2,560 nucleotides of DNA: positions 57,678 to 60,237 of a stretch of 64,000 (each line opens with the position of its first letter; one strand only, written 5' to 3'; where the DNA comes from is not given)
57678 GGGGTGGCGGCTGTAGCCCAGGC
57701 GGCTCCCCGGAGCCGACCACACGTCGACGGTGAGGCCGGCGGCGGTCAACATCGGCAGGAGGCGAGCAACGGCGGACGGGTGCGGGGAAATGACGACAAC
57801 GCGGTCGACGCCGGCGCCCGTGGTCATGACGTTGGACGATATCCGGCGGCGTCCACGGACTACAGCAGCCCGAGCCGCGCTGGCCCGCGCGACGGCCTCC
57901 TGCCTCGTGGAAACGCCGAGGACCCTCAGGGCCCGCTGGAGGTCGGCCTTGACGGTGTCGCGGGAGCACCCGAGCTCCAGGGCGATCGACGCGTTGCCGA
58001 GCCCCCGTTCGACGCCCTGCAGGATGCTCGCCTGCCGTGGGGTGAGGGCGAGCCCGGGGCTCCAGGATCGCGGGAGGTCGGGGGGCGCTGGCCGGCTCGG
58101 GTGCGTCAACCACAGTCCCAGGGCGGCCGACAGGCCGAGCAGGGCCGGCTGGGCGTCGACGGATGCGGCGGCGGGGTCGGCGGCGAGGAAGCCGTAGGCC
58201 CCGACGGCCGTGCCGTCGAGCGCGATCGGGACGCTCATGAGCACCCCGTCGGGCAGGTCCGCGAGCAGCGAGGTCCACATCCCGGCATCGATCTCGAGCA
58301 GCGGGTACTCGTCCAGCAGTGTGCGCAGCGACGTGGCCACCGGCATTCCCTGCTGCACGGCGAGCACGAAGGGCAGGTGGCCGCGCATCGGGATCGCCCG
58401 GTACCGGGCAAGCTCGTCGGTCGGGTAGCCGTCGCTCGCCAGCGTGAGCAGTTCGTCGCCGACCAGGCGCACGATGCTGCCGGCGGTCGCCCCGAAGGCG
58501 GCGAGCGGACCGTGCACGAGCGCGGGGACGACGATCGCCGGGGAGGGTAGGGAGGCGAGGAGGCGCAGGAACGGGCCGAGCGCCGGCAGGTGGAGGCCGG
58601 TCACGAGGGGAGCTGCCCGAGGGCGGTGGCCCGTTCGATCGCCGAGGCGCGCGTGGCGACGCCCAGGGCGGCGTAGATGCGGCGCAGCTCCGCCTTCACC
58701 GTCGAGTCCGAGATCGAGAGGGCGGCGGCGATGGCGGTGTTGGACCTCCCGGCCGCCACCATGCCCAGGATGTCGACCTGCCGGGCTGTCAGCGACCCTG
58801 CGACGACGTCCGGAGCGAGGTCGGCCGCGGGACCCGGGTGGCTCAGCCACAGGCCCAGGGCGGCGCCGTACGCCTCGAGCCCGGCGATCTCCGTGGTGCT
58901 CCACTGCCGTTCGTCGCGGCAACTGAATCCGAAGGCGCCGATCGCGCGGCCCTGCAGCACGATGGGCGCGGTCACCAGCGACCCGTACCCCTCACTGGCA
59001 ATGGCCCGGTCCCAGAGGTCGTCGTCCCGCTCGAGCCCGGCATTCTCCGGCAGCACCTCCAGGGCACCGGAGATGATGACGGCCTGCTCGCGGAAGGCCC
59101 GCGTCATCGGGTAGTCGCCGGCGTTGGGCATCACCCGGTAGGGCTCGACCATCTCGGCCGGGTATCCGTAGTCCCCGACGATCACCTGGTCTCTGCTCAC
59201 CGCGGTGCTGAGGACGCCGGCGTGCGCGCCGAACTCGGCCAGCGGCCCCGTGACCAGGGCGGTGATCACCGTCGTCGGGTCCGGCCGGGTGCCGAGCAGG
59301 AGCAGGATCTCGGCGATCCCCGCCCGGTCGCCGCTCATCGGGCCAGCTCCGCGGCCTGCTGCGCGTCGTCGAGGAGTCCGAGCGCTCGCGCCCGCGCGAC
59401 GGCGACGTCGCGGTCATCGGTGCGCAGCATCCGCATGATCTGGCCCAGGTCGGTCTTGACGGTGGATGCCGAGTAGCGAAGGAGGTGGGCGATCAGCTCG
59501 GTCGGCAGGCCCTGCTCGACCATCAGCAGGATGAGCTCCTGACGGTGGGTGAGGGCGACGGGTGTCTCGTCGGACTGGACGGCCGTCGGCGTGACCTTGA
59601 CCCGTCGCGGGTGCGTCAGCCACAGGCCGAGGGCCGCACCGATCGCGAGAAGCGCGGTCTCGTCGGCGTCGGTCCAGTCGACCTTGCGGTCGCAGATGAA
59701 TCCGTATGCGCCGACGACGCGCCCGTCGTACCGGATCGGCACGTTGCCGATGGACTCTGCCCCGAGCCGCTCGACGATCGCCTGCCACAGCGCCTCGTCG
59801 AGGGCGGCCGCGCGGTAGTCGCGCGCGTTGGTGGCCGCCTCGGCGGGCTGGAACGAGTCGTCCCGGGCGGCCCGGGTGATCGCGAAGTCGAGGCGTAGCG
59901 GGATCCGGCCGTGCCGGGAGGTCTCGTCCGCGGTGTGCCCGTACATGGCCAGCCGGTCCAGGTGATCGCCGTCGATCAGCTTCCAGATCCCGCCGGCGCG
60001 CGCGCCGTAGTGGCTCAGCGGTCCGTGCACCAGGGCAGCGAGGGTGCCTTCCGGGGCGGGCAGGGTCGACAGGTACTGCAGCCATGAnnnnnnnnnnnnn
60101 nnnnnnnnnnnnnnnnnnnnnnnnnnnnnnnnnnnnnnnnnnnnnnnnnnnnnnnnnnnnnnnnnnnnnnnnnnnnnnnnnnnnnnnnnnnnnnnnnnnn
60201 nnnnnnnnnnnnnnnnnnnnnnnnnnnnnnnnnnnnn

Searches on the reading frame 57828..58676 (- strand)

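Call 96: search_protein_families(library=pfam, max_evalue=0.001, proteins=[window:57828-58676:-])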
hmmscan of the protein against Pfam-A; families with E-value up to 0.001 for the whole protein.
window:57828-58676:- (283 aa): 2 families
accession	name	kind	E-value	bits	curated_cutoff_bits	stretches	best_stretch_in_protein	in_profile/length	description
PF00196.25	GerE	-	9.3e-11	41.6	23.5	1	210-264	2-56/57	Bacterial regulatory proteins, luxR family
PF08281.18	Sigma70_r4_2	-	0.00013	22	25.7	1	211-251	11-52/54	Sigma-70, region 4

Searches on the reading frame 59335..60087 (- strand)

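Call 96: search_protein_families(library=pfam, max_evalue=0.001, proteins=[window:59335-60087:-])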
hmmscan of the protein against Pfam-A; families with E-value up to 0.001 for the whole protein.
window:59335-60087:- (250 aa): 3 families
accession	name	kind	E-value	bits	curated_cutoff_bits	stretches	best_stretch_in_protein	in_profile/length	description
PF00196.25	GerE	-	8.3e-08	32.2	23.5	1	178-231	2-55/57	Bacterial regulatory proteins, luxR family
PF01590.32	GAF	-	0.00027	21.9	22.4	1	83-154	57-130/133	GAF domain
PF13185.12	GAF_2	-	0.00061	20.4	28.6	0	28-154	19-132/136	GAF domain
